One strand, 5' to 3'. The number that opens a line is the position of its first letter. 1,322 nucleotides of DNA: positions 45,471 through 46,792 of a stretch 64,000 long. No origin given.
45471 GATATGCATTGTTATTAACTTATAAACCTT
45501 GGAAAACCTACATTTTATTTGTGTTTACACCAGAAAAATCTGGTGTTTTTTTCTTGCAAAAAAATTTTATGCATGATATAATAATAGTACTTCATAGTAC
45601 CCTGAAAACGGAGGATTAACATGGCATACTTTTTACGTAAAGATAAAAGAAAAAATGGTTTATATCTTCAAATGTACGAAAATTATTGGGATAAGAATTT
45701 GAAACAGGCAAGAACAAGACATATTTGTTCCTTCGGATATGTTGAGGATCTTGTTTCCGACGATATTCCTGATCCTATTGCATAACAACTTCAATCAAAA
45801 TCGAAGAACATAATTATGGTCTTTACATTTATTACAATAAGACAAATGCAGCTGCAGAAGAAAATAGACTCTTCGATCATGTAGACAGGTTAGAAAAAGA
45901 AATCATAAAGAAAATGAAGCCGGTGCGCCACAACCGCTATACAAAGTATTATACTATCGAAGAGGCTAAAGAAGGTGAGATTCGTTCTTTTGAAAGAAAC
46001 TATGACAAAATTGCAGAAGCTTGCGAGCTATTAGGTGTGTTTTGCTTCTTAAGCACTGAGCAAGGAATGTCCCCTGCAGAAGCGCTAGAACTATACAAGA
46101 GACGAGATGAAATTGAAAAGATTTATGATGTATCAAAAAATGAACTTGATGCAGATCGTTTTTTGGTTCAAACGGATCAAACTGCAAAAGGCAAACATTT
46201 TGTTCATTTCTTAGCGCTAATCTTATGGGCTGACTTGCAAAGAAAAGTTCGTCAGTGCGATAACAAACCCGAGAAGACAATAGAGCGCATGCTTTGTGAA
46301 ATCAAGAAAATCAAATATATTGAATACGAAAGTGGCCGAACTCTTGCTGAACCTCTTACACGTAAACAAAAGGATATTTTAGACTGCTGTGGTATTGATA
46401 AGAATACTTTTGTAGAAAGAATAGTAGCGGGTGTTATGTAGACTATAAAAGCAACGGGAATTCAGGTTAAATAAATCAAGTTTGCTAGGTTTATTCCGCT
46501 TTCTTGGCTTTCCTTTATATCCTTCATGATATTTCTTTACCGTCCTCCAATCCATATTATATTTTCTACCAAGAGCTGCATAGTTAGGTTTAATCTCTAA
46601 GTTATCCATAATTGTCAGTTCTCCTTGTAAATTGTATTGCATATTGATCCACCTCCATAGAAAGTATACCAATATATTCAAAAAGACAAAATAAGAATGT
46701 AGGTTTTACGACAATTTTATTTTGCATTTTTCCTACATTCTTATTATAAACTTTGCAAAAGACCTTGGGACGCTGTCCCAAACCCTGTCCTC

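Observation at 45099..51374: IS1634-like element with a 326-bp target duplication that copied the merR promoter and first 56 codons; the transposase gene itself is split by a nested ~3.7-kb insertion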

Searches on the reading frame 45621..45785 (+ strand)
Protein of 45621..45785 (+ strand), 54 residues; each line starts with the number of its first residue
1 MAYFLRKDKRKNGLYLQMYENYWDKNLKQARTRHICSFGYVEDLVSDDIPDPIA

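Call 6: search_protein_families(library=pfam, proteins=[window:45621-45785:+], max_evalue=0.01)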
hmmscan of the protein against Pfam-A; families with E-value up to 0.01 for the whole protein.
window:45621-45785:+ (54 aa): 0 families

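Call 8: search_protein_families(library=ncbifam, proteins=[window:45621-45785:+], max_evalue=0.01)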
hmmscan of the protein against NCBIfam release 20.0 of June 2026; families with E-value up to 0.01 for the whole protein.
window:45621-45785:+ (54 aa): 0 families

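Call 85: find_encoding_contigs(protein=window:45621-45785:+, flank=1500, max_places=10)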
Protein window:45621-45785:+ (54 aa): 9 contigs read that carry it; 7 places shown.
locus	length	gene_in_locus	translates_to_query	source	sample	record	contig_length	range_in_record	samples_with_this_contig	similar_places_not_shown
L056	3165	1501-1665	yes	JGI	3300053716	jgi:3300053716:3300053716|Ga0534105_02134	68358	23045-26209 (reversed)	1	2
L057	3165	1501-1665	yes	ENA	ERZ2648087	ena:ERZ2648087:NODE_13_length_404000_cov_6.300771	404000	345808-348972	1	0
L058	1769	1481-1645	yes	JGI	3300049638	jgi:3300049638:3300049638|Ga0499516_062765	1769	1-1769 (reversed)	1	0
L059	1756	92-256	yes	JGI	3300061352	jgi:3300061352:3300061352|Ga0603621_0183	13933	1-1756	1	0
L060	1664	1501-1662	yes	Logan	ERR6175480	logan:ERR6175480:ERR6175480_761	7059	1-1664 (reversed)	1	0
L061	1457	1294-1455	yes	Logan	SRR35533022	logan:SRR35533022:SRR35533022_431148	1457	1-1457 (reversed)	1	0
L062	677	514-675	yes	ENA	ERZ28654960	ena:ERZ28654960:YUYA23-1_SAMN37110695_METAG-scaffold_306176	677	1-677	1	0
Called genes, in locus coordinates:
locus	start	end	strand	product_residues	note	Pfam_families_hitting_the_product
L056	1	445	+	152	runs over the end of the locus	PF00754:F5_F8_type_C (weak)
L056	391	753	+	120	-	-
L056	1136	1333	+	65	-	PF13411:MerR_1, PF00376:MerR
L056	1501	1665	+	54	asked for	-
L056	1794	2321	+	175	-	-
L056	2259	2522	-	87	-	-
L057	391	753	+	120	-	-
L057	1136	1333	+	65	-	PF13411:MerR_1, PF00376:MerR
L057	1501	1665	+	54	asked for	-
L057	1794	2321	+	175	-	-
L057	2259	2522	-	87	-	-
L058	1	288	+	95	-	?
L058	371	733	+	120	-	-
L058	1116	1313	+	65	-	PF13411:MerR_1, PF00376:MerR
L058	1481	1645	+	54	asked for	-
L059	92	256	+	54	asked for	-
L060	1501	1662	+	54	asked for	?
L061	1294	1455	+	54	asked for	?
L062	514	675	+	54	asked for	?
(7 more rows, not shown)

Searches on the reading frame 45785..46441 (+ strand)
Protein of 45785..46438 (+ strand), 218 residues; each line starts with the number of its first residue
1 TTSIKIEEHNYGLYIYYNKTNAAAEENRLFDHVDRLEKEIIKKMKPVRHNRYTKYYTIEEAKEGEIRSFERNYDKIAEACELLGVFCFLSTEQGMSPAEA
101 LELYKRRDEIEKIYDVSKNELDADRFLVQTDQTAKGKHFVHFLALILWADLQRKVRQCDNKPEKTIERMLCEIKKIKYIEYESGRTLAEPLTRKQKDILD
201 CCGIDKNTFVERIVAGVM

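Call 6: search_protein_families(library=pfam, proteins=[window:45914-46441:+], max_evalue=0.01)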
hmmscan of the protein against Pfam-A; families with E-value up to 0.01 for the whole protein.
window:45914-46441:+ (175 aa): 2 families
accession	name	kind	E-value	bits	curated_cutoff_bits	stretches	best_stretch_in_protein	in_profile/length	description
PF01609.27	DDE_Tnp_1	-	0.0041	17.3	23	1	8-104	126-200/200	Transposase DDE domain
PF13701.12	DDE_Tnp_1_4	-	0.008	14.9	34.7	1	45-114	308-379/435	Transposase DDE domain group 1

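Call 8: search_protein_families(library=ncbifam, proteins=[window:45914-46441:+], max_evalue=0.01)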
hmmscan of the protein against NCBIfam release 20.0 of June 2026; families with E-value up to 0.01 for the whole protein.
window:45914-46441:+ (175 aa): 4 families
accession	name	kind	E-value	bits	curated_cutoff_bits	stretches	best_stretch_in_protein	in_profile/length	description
NF033559.2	transpos_IS1634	equivalog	6.1e-31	108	100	1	3-162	322-482/483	IS1634 family transposase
NF049999.1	transpos_IS701_3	equivalog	0.00021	20.3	170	1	44-101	296-353/412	IS701 family transposase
NF033592.1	transpos_IS4_1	equivalog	0.0014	17.9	115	1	47-106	271-329/332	IS4 family transposase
NF049925.1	transpos_IS4_4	equivalog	0.0084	14.9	250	1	44-80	305-341/449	IS4 family transposase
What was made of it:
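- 45785..46466 (+): 3' remnant of a second IS1634-family element (IS-B). Its frame is open from 45785, with the stop codon at 46442-46444. It ends in an IRR-like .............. (46453-66). NCBIfam IS1634, 108 bits, profile positions 322-482 (call 8).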

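Call 47: find_homologous_proteins(query=window:45785-46438:+, max_evalue=1e-20)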
Query seq(218 aa) (218 aa): 4 proteins with E <= 1e-20 among 163 candidates.
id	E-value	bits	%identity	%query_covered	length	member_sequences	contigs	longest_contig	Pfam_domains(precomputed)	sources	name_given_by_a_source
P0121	5.8e-141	485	100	100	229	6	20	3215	-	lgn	-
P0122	8.0e-87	308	73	88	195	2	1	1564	-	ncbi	-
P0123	3.6e-54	202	65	67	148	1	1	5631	-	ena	-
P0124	3.3e-53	199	72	55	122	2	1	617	-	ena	-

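Call 49: find_encoding_contigs(protein=P0121, flank=4000, max_places=10)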
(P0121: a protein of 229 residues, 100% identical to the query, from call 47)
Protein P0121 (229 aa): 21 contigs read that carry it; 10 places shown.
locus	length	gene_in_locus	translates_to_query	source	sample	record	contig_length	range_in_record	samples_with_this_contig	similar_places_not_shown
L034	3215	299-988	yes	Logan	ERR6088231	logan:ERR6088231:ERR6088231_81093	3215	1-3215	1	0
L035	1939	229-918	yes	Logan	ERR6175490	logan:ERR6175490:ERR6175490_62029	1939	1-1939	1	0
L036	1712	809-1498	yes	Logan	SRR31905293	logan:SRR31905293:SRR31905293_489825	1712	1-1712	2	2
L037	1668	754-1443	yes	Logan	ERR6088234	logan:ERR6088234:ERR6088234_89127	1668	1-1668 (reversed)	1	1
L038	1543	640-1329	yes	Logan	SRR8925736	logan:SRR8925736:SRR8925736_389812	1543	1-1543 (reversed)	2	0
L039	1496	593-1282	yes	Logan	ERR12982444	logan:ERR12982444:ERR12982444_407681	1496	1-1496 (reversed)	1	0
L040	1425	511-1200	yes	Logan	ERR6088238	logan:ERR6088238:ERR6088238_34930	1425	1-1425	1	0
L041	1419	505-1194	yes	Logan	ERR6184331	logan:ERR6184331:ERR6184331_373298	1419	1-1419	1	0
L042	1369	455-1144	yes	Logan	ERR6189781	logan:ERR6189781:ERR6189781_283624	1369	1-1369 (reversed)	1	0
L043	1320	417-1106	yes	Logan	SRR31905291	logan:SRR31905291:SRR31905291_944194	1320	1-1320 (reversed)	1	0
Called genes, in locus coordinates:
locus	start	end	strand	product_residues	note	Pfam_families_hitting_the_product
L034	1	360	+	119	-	?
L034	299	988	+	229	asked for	-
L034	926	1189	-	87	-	-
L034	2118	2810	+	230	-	-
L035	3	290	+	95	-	?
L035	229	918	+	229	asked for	-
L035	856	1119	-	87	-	-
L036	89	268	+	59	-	-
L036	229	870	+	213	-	-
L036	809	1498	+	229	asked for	-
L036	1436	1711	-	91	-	?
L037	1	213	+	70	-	?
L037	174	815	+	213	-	-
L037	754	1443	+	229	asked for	-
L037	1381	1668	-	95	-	?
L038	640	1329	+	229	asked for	-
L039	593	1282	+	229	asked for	-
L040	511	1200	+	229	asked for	-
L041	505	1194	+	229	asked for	-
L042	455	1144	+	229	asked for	-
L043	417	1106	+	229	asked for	-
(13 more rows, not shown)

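Call 81: find_encoding_contigs(protein=P0123, flank=5000, max_places=5)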
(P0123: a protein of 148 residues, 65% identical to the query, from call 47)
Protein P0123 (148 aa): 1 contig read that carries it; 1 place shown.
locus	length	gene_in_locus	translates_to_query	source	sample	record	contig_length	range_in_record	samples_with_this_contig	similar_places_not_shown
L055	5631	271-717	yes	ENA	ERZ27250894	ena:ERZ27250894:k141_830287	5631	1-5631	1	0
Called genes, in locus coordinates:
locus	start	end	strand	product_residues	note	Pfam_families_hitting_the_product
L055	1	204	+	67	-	?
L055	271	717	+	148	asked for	-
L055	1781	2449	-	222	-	PF00255:GSHPx (weak), PF00578:AhpC-TSA, PF08534:Redoxin, PF00085:Thioredoxin (weak), PF13098:Thioredoxin_2, PF13905:Thioredoxin_8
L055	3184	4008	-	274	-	PF12838:Fer4_7 (faint), PF25160:LdpA_Fe-S-bd (faint), PF00037:Fer4 (faint), PF12801:Fer4_5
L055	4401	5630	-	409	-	?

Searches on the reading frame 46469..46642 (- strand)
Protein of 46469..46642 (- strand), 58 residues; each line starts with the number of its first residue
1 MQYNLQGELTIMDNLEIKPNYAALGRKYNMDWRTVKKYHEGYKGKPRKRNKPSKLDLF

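Call 67: search_protein_families(library=pfam, proteins=[window:46469-46642:-], max_evalue=5)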
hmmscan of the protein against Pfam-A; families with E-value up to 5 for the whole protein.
seq(58 aa): 1 family
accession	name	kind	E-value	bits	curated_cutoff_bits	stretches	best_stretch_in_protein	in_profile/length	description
PF19302.4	DUF5915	-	0.23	11.4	27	1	14-37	24-47/195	Domain of unknown function (DUF5915)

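Call 74: search_protein_representatives(protein=window:46469-46642:-)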
Query: 58 residues. Proteins with E-value up to 0.001 (for the whole library): 258; up to 1e-10: 57; up to 1e-30: 1. The best 150 are listed.
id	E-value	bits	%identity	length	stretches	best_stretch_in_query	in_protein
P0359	6.9e-33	126.3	100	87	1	1-58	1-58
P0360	2.0e-24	99.7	87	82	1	1-52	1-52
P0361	5.9e-22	92.0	76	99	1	1-58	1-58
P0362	1.2e-21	91.0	76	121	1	1-58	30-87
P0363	1.7e-21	90.6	74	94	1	1-57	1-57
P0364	1.8e-21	90.5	73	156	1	3-57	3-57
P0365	2.0e-21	90.4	74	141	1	1-57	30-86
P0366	3.9e-21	89.4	75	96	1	1-56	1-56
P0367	1.4e-20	87.8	73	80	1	2-56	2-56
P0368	6.7e-20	85.6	69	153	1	1-58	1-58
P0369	1.1e-19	84.9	72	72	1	1-54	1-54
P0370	4.8e-19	82.9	71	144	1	1-56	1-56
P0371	2.3e-18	80.7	70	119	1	1-57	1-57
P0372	2.7e-18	80.6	68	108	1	1-56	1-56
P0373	4.6e-18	79.8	69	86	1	4-57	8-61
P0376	1.9e-17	77.9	71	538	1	2-56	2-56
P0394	2.5e-13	65.0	62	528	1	5-57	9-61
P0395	2.7e-13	64.9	59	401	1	5-58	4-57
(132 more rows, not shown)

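Call 75: search_protein_families(library=ncbifam, proteins=[P0376, P0394, P0395], max_evalue=0.001)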
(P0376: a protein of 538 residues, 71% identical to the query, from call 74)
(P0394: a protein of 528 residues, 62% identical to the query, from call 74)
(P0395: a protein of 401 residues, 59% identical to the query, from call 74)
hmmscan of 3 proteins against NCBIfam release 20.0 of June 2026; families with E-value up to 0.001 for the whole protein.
P0376 (538 aa): 3 families
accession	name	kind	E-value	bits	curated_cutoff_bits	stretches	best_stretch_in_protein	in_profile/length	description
NF033546.1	transpos_IS21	equivalog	2.1e-60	204.7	160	1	22-297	12-294/294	IS21 family transposase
NF033577.2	transpos_IS481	equivalog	4e-06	26.6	224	1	20-270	15-267/284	IS481 family transposase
NF005893.0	PRK07856.1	equivalog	0.00036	19.9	255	1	191-285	6-93/255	SDR family oxidoreductase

P0394 (528 aa): 2 families
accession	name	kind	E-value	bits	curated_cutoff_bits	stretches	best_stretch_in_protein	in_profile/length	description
NF033546.1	transpos_IS21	equivalog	1.4e-56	192.2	160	1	17-302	3-292/294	IS21 family transposase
NF033577.2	transpos_IS481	equivalog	7.8e-08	32.2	224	1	66-271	64-261/284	IS481 family transposase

P0395 (401 aa): 2 families
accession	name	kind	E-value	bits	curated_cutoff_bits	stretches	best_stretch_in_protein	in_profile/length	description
NF033546.1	transpos_IS21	equivalog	1.2e-67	228.6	160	1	17-295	8-294/294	IS21 family transposase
NF033577.2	transpos_IS481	equivalog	3.4e-11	43.2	224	1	19-260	15-259/284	IS481 family transposase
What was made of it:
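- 46467..46669 (-): 5' fragment of an IS21-family element. The ATG is at 46642 and about 58 codons remain, cut off by the IS-B right end. Full-length homologues P0376, P0394 and P0395 are IS21 family, at 192-229 bits against a cut-off of 160 (calls 74, 75).
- On IS21 family (fragment at 46467-46669 and stub at 48838-48881): Those proteins score 192-229 bits on NF033546, cut-off 160 (calls 74, 75).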
